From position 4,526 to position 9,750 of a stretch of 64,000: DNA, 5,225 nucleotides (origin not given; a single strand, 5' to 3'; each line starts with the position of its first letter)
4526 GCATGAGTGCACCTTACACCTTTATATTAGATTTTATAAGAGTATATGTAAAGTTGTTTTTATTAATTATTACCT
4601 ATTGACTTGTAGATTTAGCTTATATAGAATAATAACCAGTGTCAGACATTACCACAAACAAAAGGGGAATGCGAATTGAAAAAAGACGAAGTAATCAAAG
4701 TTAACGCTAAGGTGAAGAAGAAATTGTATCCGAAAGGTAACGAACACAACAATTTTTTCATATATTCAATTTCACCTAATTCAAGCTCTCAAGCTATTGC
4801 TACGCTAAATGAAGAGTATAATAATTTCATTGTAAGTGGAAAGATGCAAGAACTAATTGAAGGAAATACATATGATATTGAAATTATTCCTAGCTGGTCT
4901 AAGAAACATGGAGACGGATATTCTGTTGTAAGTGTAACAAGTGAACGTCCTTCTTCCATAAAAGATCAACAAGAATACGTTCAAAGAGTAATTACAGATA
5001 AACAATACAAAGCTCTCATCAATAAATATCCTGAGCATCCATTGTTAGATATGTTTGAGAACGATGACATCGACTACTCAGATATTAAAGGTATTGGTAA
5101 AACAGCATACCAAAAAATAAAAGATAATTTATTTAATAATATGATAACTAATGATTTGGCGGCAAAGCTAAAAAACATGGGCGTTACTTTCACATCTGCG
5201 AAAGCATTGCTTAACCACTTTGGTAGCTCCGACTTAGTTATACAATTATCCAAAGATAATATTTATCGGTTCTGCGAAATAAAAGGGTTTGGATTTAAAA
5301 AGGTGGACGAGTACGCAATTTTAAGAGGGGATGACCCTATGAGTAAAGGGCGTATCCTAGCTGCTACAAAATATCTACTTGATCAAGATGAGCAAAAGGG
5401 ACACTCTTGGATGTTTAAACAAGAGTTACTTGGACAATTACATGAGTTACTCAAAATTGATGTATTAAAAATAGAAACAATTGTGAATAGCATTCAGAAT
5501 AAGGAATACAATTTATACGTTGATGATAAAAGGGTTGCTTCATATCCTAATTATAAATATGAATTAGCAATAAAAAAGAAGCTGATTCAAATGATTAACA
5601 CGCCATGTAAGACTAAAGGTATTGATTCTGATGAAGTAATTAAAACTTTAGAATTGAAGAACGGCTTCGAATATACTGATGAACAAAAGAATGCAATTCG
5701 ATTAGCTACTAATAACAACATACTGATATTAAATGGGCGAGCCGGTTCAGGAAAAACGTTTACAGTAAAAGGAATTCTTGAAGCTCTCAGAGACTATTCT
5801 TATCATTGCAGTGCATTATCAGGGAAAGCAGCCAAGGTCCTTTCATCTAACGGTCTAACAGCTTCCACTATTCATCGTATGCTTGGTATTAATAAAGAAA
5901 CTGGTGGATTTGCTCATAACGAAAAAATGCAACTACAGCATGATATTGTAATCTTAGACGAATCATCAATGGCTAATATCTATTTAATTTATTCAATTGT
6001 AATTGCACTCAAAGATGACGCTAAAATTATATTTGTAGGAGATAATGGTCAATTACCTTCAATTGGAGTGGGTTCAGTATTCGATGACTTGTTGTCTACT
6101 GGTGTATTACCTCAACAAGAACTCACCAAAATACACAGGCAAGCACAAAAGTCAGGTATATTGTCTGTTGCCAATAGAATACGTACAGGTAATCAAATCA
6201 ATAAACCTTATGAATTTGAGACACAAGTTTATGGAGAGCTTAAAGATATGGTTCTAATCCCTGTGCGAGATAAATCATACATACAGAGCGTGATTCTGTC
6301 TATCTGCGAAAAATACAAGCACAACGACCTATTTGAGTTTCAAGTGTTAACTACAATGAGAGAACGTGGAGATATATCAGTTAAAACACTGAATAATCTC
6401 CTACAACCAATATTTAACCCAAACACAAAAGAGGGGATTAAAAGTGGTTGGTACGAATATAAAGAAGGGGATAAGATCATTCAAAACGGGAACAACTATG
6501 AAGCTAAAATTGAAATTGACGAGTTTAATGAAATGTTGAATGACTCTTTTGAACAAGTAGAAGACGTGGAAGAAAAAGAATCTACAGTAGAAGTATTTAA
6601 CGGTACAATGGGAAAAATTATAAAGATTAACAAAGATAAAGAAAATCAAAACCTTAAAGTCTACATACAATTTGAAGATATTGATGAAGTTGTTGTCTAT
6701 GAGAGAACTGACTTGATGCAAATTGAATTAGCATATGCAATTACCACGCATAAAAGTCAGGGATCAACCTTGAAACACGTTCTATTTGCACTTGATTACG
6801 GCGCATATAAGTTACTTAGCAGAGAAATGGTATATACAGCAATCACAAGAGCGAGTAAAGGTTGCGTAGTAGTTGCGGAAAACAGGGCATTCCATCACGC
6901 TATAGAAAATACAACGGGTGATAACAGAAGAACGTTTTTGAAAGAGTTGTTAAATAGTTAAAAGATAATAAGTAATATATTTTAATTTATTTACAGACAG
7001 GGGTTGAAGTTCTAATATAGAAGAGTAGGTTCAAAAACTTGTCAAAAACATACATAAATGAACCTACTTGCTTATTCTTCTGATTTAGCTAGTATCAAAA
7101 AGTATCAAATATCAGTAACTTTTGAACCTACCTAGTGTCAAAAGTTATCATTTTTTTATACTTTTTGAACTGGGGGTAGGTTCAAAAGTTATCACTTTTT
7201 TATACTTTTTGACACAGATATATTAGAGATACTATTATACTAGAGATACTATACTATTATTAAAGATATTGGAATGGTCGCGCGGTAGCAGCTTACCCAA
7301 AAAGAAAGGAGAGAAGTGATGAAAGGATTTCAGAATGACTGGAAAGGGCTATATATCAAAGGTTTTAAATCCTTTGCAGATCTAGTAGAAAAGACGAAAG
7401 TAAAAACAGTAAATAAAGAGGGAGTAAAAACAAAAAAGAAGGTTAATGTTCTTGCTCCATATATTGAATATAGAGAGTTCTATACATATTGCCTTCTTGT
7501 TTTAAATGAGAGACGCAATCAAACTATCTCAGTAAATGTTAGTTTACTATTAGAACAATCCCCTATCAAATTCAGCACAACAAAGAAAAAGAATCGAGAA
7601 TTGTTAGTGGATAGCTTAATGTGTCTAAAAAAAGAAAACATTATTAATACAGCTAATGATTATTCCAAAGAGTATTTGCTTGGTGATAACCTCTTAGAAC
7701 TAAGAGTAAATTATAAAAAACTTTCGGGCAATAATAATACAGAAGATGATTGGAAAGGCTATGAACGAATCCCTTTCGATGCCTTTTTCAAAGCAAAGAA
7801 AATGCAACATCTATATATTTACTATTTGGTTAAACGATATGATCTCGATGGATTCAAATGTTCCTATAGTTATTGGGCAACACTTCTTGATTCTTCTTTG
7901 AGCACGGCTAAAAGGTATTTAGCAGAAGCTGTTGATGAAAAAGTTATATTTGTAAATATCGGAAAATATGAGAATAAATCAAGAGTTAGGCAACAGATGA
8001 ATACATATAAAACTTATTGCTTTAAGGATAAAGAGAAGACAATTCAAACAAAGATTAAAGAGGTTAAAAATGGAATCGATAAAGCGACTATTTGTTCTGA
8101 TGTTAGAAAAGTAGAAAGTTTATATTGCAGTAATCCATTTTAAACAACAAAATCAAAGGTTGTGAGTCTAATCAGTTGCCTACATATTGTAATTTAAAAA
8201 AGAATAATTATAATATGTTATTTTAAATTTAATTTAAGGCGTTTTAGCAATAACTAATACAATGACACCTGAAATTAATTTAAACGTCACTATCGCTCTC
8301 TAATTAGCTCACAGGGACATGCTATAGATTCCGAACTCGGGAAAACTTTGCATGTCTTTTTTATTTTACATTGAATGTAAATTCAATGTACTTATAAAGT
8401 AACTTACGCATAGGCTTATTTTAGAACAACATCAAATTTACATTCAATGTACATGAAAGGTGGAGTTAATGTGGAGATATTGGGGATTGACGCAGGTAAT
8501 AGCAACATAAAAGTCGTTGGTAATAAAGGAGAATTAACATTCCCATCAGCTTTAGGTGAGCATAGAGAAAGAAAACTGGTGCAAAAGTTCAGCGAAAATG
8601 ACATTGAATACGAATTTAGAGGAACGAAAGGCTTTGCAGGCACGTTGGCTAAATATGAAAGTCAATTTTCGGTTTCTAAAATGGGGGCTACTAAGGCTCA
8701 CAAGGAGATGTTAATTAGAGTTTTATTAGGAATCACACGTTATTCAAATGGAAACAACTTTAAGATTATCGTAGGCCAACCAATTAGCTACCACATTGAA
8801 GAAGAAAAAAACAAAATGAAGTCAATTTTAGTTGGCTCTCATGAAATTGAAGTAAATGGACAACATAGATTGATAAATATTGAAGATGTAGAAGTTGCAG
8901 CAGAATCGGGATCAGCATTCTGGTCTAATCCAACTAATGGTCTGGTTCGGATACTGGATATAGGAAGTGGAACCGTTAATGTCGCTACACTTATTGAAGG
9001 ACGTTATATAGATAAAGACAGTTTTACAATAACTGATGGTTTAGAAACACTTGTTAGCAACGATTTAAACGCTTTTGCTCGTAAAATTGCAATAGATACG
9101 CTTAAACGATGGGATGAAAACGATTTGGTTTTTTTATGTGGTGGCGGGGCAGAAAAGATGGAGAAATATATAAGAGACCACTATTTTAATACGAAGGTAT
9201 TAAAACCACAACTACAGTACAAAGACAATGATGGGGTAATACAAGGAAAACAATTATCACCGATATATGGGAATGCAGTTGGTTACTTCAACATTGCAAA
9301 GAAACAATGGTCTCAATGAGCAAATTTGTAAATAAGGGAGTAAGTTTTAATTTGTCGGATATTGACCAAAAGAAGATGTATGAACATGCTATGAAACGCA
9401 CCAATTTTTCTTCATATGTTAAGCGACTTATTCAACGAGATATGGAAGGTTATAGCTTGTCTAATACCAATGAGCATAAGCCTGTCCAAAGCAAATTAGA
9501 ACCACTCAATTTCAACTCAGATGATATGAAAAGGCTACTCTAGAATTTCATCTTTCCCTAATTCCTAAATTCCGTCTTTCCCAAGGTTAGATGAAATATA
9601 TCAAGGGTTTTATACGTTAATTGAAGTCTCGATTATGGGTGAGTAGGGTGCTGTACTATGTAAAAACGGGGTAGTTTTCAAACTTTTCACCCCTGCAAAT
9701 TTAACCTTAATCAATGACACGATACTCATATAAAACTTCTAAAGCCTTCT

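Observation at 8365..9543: Two unrelated-looking actin-like (ParM/Alp) segregation cassettes in one phage segment; this is cassette 1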

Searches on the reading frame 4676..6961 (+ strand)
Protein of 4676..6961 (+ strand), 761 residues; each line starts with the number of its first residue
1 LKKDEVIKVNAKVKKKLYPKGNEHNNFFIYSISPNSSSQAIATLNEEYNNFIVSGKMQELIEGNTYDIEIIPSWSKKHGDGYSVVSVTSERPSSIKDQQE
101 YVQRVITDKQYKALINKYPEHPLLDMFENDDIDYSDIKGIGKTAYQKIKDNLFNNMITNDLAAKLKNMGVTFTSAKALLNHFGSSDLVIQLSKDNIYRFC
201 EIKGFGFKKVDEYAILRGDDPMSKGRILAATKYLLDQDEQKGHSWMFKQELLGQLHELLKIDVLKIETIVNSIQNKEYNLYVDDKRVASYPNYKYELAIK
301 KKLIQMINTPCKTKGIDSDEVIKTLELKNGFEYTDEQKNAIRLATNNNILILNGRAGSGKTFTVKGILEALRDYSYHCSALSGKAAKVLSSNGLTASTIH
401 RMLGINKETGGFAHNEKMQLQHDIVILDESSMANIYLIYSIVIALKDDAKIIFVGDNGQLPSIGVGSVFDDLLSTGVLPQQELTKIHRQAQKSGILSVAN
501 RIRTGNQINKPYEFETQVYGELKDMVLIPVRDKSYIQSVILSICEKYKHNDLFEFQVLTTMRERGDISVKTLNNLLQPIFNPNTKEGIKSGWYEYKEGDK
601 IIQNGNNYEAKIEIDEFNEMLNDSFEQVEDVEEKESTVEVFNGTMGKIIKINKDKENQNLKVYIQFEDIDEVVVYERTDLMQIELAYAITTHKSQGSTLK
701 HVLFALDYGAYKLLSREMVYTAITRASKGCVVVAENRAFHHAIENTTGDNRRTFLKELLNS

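Call 4: search_protein_families(library=pfam, proteins=[window:4676-6961:+], max_evalue=0.1)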
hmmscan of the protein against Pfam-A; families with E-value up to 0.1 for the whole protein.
window:4676-6961:+ (761 aa): 16 families
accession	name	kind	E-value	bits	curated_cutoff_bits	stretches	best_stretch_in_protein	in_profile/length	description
PF13604.12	AAA_30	-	4.2e-34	118.4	27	1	333-508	2-174/191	AAA domain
PF13245.12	AAA_19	-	5.8e-28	98.2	25.1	1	337-464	1-133/134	AAA domain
PF14490.11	HHH_RecD2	-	2.1e-13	50.4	27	1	159-244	6-91/92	ATP-dependent RecD2 DNA helicase HHH domain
PF18335.7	SH3_13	-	9.1e-12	45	41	1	572-662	1-63/65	ATP-dependent RecD-like DNA helicase SH3 domain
PF13538.12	UvrD_C_2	-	1.2e-11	44.7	27.4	1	685-733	1-52/52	UvrD-like helicase C-terminal domain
PF01443.25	Viral_helicase1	-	5e-10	40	21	2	681-733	175-227/228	Viral superfamily 1 RNA helicase core domain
PF13086.12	AAA_11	-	1e-09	39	27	2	417-462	210-252/257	AAA domain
PF02562.22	PhoH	-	0.00012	22.1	27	1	334-363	6-35/205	PhoH-like protein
PF20720.3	nSTAND3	-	0.00023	21.3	27.2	1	334-381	4-51/155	Novel STAND NTPase 3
PF24883.2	NPHP3_N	-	0.0031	18.1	24.8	1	344-380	19-55/164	Nephrocystin 3, N-terminal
PF05970.20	PIF1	-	0.0052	16.8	25.9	1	334-437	3-118/223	PIF1-like helicase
PF02367.23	TsaE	-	0.012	16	26.6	1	342-372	16-46/128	Threonylcarbamoyl adenosine biosynthesis protein TsaE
PF13401.12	AAA_22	-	0.017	15.9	27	1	346-381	4-37/130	AAA domain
PF12775.13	AAA_7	-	0.06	13.3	25.8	0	343-381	29-67/181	P-loop containing dynein motor region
PF00270.35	DEAD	-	0.065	13.4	26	0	334-371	1-39/167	DEAD/DEAH box helicase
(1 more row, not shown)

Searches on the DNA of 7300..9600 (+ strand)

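Call 5: search_dna_similar(query=window:7300-9600:+, collection=phages, mode=near)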
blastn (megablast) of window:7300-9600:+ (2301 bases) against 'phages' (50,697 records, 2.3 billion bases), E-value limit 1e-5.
No match.

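Call 6: search_dna_similar(query=window:7300-9600:+, collection=plasmids, mode=near)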
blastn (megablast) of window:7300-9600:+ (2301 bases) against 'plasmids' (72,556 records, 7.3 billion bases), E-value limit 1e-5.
No match.

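Call 124: search_rna_families(source=window, start=8100, end=8480, threshold=evalue, max_evalue=1)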
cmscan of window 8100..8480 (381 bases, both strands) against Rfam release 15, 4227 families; matches with E-value up to 1: 2.
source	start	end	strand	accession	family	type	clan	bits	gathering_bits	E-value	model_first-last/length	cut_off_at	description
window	8366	8452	+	RF04263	MIR2593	Gene; miRNA;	-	19.6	96.2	0.88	1-116/116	no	MIR2593 microRNA precursor family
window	8361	8455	+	RF00704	MIR397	Gene; miRNA;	-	18.6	55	0.73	1-117/117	no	MIR397 microRNA precursor family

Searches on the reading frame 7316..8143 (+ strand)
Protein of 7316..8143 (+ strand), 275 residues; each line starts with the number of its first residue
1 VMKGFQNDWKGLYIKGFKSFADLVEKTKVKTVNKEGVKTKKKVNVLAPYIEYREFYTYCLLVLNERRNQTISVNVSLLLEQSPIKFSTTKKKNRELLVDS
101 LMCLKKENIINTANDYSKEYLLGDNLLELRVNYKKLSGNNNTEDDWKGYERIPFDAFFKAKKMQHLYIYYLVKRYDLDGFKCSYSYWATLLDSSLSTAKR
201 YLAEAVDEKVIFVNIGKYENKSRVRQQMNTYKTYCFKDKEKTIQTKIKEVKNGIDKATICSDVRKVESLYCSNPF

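Call 4: search_protein_families(library=pfam, proteins=[window:7316-8143:+], max_evalue=0.1)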
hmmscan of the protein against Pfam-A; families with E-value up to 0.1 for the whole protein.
window:7316-8143:+ (275 aa): 1 family
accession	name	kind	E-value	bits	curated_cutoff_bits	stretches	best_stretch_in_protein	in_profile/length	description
PF17751.7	SKICH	-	0.0026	18.7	23.4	1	6-66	30-90/103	SKICH domain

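Call 15: search_protein_families(library=phrogs, proteins=[window:7316-8143:+], max_evalue=0.01)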
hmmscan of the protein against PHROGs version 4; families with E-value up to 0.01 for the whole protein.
window:7316-8143:+ (275 aa): 1 family
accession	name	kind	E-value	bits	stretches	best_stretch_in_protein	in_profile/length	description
phrog_8772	-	unknown function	0.0076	17.5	0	196-268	41-115/144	-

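Call 68: search_protein_families(library=ncbifam, proteins=[window:7319-8143:+], max_evalue=0.01)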
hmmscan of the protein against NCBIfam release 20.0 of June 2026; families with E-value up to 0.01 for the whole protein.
window:7319-8143:+ (274 aa): 0 families
